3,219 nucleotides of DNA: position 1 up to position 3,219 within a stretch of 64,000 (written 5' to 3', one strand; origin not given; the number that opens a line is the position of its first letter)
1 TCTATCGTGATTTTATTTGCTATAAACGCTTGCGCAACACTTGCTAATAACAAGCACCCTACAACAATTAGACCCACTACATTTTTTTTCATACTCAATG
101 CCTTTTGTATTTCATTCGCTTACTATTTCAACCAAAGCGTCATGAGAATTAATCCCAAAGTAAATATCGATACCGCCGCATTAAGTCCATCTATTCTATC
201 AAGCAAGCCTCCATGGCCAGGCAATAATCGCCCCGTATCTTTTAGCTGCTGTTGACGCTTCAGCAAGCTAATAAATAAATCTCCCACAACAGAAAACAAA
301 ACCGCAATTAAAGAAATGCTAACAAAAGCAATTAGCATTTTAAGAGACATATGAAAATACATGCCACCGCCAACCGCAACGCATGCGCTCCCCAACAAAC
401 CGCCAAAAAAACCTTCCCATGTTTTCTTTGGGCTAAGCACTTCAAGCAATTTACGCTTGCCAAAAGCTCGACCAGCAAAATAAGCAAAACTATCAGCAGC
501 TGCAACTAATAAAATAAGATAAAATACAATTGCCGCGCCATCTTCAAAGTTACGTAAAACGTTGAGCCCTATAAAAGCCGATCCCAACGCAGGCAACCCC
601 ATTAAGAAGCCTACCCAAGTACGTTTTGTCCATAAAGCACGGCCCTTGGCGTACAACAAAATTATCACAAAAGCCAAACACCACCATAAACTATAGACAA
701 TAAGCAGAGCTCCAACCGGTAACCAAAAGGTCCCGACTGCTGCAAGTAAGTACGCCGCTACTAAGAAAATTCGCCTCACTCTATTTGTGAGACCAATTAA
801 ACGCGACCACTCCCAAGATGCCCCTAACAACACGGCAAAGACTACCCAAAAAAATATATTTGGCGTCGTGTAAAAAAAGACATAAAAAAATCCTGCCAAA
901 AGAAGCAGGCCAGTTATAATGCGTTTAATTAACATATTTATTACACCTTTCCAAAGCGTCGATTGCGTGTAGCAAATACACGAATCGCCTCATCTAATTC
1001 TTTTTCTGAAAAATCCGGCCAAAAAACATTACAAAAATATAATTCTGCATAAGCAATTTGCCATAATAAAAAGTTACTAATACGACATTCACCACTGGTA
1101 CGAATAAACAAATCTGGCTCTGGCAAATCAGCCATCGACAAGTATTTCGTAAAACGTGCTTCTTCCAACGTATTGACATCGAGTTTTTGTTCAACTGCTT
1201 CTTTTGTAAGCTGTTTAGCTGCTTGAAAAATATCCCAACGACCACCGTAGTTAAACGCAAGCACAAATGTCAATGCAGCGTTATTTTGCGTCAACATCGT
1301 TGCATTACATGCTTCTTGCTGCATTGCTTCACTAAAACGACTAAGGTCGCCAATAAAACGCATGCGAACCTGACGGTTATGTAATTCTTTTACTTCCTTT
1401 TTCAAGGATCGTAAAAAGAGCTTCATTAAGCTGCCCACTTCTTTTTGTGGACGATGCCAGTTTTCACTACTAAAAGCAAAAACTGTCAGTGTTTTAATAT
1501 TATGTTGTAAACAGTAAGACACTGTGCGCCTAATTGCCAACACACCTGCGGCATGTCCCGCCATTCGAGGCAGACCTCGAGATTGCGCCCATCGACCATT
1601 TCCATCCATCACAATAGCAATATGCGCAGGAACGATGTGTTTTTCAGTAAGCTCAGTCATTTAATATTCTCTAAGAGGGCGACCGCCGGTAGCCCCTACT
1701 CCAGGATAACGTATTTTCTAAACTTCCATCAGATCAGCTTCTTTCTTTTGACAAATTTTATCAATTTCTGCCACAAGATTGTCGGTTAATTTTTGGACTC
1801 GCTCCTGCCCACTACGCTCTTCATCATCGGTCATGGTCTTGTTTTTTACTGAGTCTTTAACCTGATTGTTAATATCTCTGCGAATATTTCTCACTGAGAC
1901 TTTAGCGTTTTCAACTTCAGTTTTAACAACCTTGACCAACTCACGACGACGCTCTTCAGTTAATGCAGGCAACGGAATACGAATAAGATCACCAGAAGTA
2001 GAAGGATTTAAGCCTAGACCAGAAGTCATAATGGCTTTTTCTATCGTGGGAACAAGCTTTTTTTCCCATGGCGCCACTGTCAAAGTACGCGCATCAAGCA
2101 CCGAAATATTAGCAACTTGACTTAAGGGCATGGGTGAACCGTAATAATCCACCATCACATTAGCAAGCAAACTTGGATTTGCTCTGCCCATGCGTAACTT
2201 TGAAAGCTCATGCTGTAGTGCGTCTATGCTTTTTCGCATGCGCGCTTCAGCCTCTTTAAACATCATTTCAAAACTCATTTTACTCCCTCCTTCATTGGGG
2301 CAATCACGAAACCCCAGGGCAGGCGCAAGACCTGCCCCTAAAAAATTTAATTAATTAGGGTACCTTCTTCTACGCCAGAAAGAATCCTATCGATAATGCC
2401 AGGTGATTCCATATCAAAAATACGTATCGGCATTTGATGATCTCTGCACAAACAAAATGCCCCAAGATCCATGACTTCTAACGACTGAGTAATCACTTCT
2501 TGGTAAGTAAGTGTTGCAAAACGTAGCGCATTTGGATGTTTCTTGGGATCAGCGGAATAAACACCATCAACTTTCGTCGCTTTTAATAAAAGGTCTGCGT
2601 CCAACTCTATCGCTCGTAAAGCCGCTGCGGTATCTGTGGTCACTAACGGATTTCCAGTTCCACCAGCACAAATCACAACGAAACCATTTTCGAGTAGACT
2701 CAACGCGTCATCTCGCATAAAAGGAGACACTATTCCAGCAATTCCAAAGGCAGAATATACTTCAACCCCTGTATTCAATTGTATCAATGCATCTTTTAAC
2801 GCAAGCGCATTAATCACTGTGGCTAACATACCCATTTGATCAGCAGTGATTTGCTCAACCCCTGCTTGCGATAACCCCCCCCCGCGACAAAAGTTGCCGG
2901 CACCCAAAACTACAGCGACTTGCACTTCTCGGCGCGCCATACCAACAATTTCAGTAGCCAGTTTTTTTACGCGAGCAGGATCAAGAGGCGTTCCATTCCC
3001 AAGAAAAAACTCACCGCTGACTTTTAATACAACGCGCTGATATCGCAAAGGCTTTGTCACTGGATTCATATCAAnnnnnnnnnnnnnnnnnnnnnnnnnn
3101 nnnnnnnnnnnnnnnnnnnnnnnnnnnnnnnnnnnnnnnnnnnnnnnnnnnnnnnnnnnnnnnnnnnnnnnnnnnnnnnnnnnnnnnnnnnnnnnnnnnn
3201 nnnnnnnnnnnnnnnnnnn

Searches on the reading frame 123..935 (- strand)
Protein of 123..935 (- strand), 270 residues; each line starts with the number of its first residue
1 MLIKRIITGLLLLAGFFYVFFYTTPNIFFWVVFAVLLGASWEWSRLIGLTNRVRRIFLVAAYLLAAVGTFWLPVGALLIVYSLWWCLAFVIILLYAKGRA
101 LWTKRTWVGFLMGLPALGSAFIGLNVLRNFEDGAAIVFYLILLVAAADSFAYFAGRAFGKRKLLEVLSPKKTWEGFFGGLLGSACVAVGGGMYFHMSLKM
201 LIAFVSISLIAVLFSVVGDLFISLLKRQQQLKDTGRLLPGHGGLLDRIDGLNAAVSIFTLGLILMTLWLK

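Call 23: search_protein_families(library=ncbifam, max_evalue=0.00001, proteins=[window:123-935:-])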
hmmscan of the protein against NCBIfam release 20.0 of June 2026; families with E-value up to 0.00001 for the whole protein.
window:123-935:- (270 aa): 1 family
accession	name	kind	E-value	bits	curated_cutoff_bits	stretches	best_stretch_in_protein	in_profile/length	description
NF008635.0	PRK11624.1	equivalog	4.7e-50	170.6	385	1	1-265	1-281/285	phosphatidate cytidylyltransferase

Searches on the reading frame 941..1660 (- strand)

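Call 23: search_protein_families(library=ncbifam, max_evalue=0.00001, proteins=[window:941-1660:-])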
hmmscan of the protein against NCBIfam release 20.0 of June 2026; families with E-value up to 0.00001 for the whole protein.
window:941-1660:- (239 aa): 16 families
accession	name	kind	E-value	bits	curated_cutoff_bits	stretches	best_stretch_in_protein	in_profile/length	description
NF011406.0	PRK14831.1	subfamily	1.1e-91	306.5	375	1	6-239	19-252/256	undecaprenyl pyrophosphate synthase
NF011405.0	PRK14830.1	equivalog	1.1e-89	300.3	304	1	5-239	17-251/251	undecaprenyl pyrophosphate synthase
TIGR00055.1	uppS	equivalog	3.1e-89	298.3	109.55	1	10-237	1-228/228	polyprenyl diphosphate synthase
NF011408.0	PRK14834.1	equivalog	8.1e-86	287.5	348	1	4-238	11-245/252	isoprenyl transferase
NF007596.1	PRK10240.1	equivalog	9.3e-86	287.2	418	1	11-237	16-242/251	(2E,6E)-farnesyl-diphosphate-specific ditrans,polycis-undecaprenyl-diphosphate synthase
NF011411.0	PRK14838.1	equivalog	1.8e-77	260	417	1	2-238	4-238/244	isoprenyl transferase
NF011407.0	PRK14833.1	equivalog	2.9e-76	256.2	325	1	11-239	5-232/233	di-trans,poly-cis-decaprenylcistransferase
NF011414.0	PRK14841.1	equivalog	4.7e-69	232.6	401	1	10-238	3-229/233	isoprenyl transferase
NF011412.0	PRK14839.1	equivalog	8.7e-69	231.5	334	1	12-238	11-228/240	di-trans,poly-cis-decaprenylcistransferase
NF011404.0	PRK14829.1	equivalog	9.5e-69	231.6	372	1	7-239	27-259/260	isoprenyl transferase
NF011413.0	PRK14840.1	equivalog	4.9e-67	226.2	410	1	6-238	14-250/250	isoprenyl transferase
NF011402.0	PRK14827.1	equivalog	1.5e-61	208.3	535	1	9-238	66-295/296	decaprenyl diphosphate synthase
NF011415.0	PRK14842.1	equivalog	2.1e-61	207.5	360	1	9-238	7-237/241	isoprenyl transferase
NF011410.0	PRK14837.1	equivalog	2.9e-57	193.9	342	1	7-238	3-230/230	undecaprenyl pyrophosphate synthase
NF011409.0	PRK14835.1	equivalog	2.7e-56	190.9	425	1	6-238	41-279/279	isoprenyl transferase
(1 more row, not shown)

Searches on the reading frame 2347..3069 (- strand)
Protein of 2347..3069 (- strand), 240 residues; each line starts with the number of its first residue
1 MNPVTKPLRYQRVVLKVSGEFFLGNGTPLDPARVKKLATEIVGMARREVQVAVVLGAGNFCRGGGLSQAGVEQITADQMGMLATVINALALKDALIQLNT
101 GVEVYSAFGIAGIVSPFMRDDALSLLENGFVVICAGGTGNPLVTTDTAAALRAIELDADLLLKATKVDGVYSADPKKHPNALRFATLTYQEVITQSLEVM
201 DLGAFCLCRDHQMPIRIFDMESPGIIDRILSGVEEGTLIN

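Call 23: search_protein_families(library=ncbifam, max_evalue=0.00001, proteins=[window:2347-3069:-])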
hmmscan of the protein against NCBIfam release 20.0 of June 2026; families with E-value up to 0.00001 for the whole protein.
window:2347-3069:- (240 aa): 10 families
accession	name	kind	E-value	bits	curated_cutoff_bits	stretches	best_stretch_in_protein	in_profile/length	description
TIGR02075.1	pyrH_bact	equivalog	8.2e-79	264.5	243.9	1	10-240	1-233/233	UMP kinase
TIGR02076.1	pyrH_arch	equivalog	5e-24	85.1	158.05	1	13-239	1-221/222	UMP kinase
TIGR00657.1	asp_kinases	subfamily_domain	2.1e-10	40.3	208.7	1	99-223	139-275/442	aspartate kinase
TIGR00656.1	asp_kin_monofn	equivalog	4.9e-09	35.7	402.25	1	82-207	87-225/407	aspartate kinase, monofunctional class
NF006959.0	PRK09436.1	equivalog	2e-07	29.5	726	1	145-238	207-294/819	bifunctional aspartate kinase/homoserine dehydrogenase I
NF005154.0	PRK06635.1-2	equivalog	3.8e-07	29.8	376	1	145-206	148-211/407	aspartate kinase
NF006515.0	PRK08961.1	equivalog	3.9e-07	28.4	802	1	145-226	215-299/861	bifunctional aspartate kinase/diaminopimelate decarboxylase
NF005155.0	PRK06635.1-4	equivalog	8.3e-07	28.3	346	1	95-204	95-208/407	aspartate kinase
NF004938.0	PRK06291.1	equivalog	2.5e-06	26.5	528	1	145-194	213-262/468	aspartate kinase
NF005153.0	PRK06635.1-1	equivalog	3.6e-06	26.3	585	0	145-214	154-226/421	aspartate kinase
